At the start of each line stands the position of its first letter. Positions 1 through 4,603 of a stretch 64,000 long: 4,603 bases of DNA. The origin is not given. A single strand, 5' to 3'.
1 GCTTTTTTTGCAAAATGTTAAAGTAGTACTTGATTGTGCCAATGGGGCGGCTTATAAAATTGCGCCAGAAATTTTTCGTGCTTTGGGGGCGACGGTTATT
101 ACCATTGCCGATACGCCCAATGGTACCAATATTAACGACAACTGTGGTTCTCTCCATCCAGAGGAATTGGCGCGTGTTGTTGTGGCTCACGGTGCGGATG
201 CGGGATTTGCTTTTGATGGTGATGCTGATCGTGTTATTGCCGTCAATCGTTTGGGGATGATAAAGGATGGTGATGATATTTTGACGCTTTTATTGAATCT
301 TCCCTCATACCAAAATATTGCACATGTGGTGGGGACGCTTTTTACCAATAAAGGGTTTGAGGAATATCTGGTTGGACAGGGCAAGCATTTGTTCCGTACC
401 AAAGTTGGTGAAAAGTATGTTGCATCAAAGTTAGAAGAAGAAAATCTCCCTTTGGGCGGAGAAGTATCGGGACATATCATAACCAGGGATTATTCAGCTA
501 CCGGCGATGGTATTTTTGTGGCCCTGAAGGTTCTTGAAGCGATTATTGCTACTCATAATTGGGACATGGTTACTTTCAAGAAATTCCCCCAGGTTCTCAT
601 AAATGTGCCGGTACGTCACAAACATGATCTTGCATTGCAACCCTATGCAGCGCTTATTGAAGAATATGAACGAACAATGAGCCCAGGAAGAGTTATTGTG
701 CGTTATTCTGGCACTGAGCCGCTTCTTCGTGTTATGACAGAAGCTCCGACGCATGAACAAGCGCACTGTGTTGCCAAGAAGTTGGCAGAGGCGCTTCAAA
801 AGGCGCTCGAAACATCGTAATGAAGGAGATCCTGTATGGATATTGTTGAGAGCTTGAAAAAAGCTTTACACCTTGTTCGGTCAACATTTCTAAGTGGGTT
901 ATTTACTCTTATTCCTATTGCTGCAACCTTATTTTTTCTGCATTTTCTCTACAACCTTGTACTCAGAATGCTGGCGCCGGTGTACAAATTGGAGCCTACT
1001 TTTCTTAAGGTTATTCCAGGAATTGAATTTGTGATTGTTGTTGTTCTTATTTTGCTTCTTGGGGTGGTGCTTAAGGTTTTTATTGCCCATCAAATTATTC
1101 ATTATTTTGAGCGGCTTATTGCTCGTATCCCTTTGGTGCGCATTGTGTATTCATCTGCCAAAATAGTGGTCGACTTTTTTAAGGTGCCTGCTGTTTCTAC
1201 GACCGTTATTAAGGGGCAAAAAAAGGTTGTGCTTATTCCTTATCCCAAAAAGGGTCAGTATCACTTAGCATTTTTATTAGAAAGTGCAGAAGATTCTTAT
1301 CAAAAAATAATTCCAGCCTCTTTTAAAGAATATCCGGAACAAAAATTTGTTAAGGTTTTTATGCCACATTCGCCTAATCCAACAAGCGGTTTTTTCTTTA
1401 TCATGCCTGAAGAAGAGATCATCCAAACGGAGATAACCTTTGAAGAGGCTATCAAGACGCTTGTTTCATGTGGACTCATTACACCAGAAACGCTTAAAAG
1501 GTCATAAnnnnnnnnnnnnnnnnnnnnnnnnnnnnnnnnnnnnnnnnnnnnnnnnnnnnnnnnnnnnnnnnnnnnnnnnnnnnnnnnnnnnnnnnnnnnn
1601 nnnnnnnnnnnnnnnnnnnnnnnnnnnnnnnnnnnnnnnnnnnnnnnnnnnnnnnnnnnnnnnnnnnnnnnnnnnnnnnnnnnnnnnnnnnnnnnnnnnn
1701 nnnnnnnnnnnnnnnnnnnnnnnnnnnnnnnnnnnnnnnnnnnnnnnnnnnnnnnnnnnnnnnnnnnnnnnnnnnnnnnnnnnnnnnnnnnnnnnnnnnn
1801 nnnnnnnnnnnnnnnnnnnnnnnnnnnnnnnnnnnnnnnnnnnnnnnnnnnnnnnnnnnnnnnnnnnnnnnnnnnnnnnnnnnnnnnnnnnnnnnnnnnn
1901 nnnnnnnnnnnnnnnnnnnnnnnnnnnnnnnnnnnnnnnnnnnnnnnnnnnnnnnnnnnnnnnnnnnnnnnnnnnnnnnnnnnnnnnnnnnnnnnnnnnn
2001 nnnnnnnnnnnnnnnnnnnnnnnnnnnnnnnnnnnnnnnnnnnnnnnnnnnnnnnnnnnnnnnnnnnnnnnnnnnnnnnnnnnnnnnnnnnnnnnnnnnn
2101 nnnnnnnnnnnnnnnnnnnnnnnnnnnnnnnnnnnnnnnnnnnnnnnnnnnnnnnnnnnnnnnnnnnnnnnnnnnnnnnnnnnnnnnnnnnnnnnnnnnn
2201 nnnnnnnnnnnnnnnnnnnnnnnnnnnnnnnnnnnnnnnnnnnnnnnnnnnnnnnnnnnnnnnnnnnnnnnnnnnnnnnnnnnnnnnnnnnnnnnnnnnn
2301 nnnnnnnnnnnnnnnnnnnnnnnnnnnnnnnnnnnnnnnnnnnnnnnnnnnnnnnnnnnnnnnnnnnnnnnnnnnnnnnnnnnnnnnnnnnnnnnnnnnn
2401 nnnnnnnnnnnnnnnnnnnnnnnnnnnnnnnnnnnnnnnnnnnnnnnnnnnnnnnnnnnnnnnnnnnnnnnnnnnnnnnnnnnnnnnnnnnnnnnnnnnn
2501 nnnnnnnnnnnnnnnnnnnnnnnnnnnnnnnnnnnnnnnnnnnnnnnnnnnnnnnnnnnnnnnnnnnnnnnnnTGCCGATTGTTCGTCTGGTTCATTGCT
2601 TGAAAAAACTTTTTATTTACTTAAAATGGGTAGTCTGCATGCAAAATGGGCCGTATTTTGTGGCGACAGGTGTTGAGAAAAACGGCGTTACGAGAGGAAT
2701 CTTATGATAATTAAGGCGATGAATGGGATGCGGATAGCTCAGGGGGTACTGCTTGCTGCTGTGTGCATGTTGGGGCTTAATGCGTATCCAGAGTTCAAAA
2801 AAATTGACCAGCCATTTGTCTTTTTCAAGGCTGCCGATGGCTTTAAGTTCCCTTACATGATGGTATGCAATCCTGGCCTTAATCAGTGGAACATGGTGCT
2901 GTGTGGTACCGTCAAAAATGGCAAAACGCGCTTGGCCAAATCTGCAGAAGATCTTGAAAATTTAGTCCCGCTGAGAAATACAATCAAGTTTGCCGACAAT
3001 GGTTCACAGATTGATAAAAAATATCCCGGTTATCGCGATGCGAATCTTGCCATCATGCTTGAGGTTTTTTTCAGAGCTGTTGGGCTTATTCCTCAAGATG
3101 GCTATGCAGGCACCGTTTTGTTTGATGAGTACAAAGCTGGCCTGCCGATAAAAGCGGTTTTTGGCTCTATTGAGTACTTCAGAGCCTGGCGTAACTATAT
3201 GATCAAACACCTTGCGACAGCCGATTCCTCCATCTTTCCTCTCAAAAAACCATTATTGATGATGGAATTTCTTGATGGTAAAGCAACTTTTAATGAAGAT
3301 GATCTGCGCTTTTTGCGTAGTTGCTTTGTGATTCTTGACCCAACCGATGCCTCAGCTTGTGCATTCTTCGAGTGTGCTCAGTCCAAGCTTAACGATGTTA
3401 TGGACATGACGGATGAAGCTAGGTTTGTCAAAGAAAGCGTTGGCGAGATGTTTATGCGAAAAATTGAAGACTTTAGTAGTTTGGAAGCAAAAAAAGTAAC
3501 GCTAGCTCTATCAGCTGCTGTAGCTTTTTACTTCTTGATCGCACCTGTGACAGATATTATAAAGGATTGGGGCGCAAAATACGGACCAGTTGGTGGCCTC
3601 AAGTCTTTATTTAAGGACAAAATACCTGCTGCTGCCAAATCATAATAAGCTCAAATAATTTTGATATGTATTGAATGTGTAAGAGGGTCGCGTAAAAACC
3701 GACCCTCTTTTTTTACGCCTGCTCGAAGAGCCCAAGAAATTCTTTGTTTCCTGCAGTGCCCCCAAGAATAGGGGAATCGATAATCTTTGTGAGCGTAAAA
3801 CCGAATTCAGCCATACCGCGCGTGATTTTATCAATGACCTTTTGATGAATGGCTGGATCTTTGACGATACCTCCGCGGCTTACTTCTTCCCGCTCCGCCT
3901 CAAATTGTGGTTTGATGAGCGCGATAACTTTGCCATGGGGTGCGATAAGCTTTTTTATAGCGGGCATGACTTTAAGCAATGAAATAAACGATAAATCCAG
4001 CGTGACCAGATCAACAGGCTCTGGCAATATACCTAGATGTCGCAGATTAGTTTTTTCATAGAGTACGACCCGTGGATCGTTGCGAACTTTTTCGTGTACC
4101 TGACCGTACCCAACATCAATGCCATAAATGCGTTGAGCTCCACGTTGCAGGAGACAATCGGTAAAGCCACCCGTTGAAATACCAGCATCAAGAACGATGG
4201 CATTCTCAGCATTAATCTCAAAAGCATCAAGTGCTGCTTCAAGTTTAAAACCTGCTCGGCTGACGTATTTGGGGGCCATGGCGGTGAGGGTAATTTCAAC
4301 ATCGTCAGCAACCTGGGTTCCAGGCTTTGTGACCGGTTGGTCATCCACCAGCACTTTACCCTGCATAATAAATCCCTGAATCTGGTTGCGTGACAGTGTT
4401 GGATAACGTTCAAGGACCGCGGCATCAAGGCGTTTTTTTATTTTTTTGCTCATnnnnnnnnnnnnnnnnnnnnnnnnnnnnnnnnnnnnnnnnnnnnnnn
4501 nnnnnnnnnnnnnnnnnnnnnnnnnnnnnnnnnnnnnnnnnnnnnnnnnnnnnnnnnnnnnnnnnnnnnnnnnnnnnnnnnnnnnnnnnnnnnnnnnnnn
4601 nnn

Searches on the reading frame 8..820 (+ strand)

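Call 39: search_protein_families(library=pfam, proteins=[window:8-820:+], max_evalue=0.001)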
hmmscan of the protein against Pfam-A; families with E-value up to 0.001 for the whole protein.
window:8-820:+ (270 aa): 3 families
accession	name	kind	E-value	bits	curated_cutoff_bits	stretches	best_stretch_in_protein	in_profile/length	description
PF02880.22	PGM_PMM_III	-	1.3e-22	80.5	20.7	1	87-182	1-100/115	Phosphoglucomutase/phosphomannomutase, alpha/beta/alpha domain III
PF02879.22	PGM_PMM_II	-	1.5e-15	58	29.3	1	3-80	20-100/103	Phosphoglucomutase/phosphomannomutase, alpha/beta/alpha domain II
PF00408.26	PGM_PMM_IV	-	1.3e-12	48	23.1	1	197-261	1-67/68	Phosphoglucomutase/phosphomannomutase, C-terminal domain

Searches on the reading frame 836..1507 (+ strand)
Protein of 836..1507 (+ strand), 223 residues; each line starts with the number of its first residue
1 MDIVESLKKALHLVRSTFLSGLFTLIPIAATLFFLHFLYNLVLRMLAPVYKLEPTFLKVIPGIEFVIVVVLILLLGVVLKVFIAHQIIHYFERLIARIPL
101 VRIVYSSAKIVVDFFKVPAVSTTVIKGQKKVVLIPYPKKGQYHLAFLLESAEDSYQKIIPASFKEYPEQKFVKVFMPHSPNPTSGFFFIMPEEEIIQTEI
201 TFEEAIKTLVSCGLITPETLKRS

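Call 36: search_protein_families(library=pfam, proteins=[window:836-1507:+], max_evalue=0.001)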
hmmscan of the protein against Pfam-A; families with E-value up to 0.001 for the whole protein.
window:836-1507:+ (223 aa): 1 family
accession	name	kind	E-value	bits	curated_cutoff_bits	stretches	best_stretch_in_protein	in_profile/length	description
PF04367.18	DUF502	-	6.6e-21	74.6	23.8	1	66-184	1-107/107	Protein of unknown function (DUF502)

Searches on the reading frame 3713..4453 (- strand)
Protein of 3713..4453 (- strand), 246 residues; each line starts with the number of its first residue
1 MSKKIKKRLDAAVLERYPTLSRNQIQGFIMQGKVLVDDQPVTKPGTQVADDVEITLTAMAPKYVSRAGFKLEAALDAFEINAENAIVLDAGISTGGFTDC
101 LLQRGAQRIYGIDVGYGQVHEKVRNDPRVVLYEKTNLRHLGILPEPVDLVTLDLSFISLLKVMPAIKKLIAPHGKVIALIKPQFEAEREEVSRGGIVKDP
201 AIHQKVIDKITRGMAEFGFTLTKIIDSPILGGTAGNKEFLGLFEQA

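Call 36: search_protein_families(library=pfam, proteins=[window:3713-4453:-], max_evalue=0.001)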
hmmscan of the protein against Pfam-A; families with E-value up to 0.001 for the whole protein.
window:3713-4453:- (246 aa): 4 families
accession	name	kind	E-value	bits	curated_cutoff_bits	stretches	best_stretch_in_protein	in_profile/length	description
PF01728.25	FtsJ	-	5.6e-40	137.6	24.1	1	63-240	1-176/181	FtsJ-like methyltransferase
PF01479.30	S4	-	2.4e-09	37.2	22.8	1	8-50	2-44/48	S4 domain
PF13649.12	Methyltransf_25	-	0.00027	22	27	1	87-174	1-97/97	Methyltransferase domain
PF08241.18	Methyltransf_11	-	0.00032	21.7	21.2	1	88-177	1-94/95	Methyltransferase domain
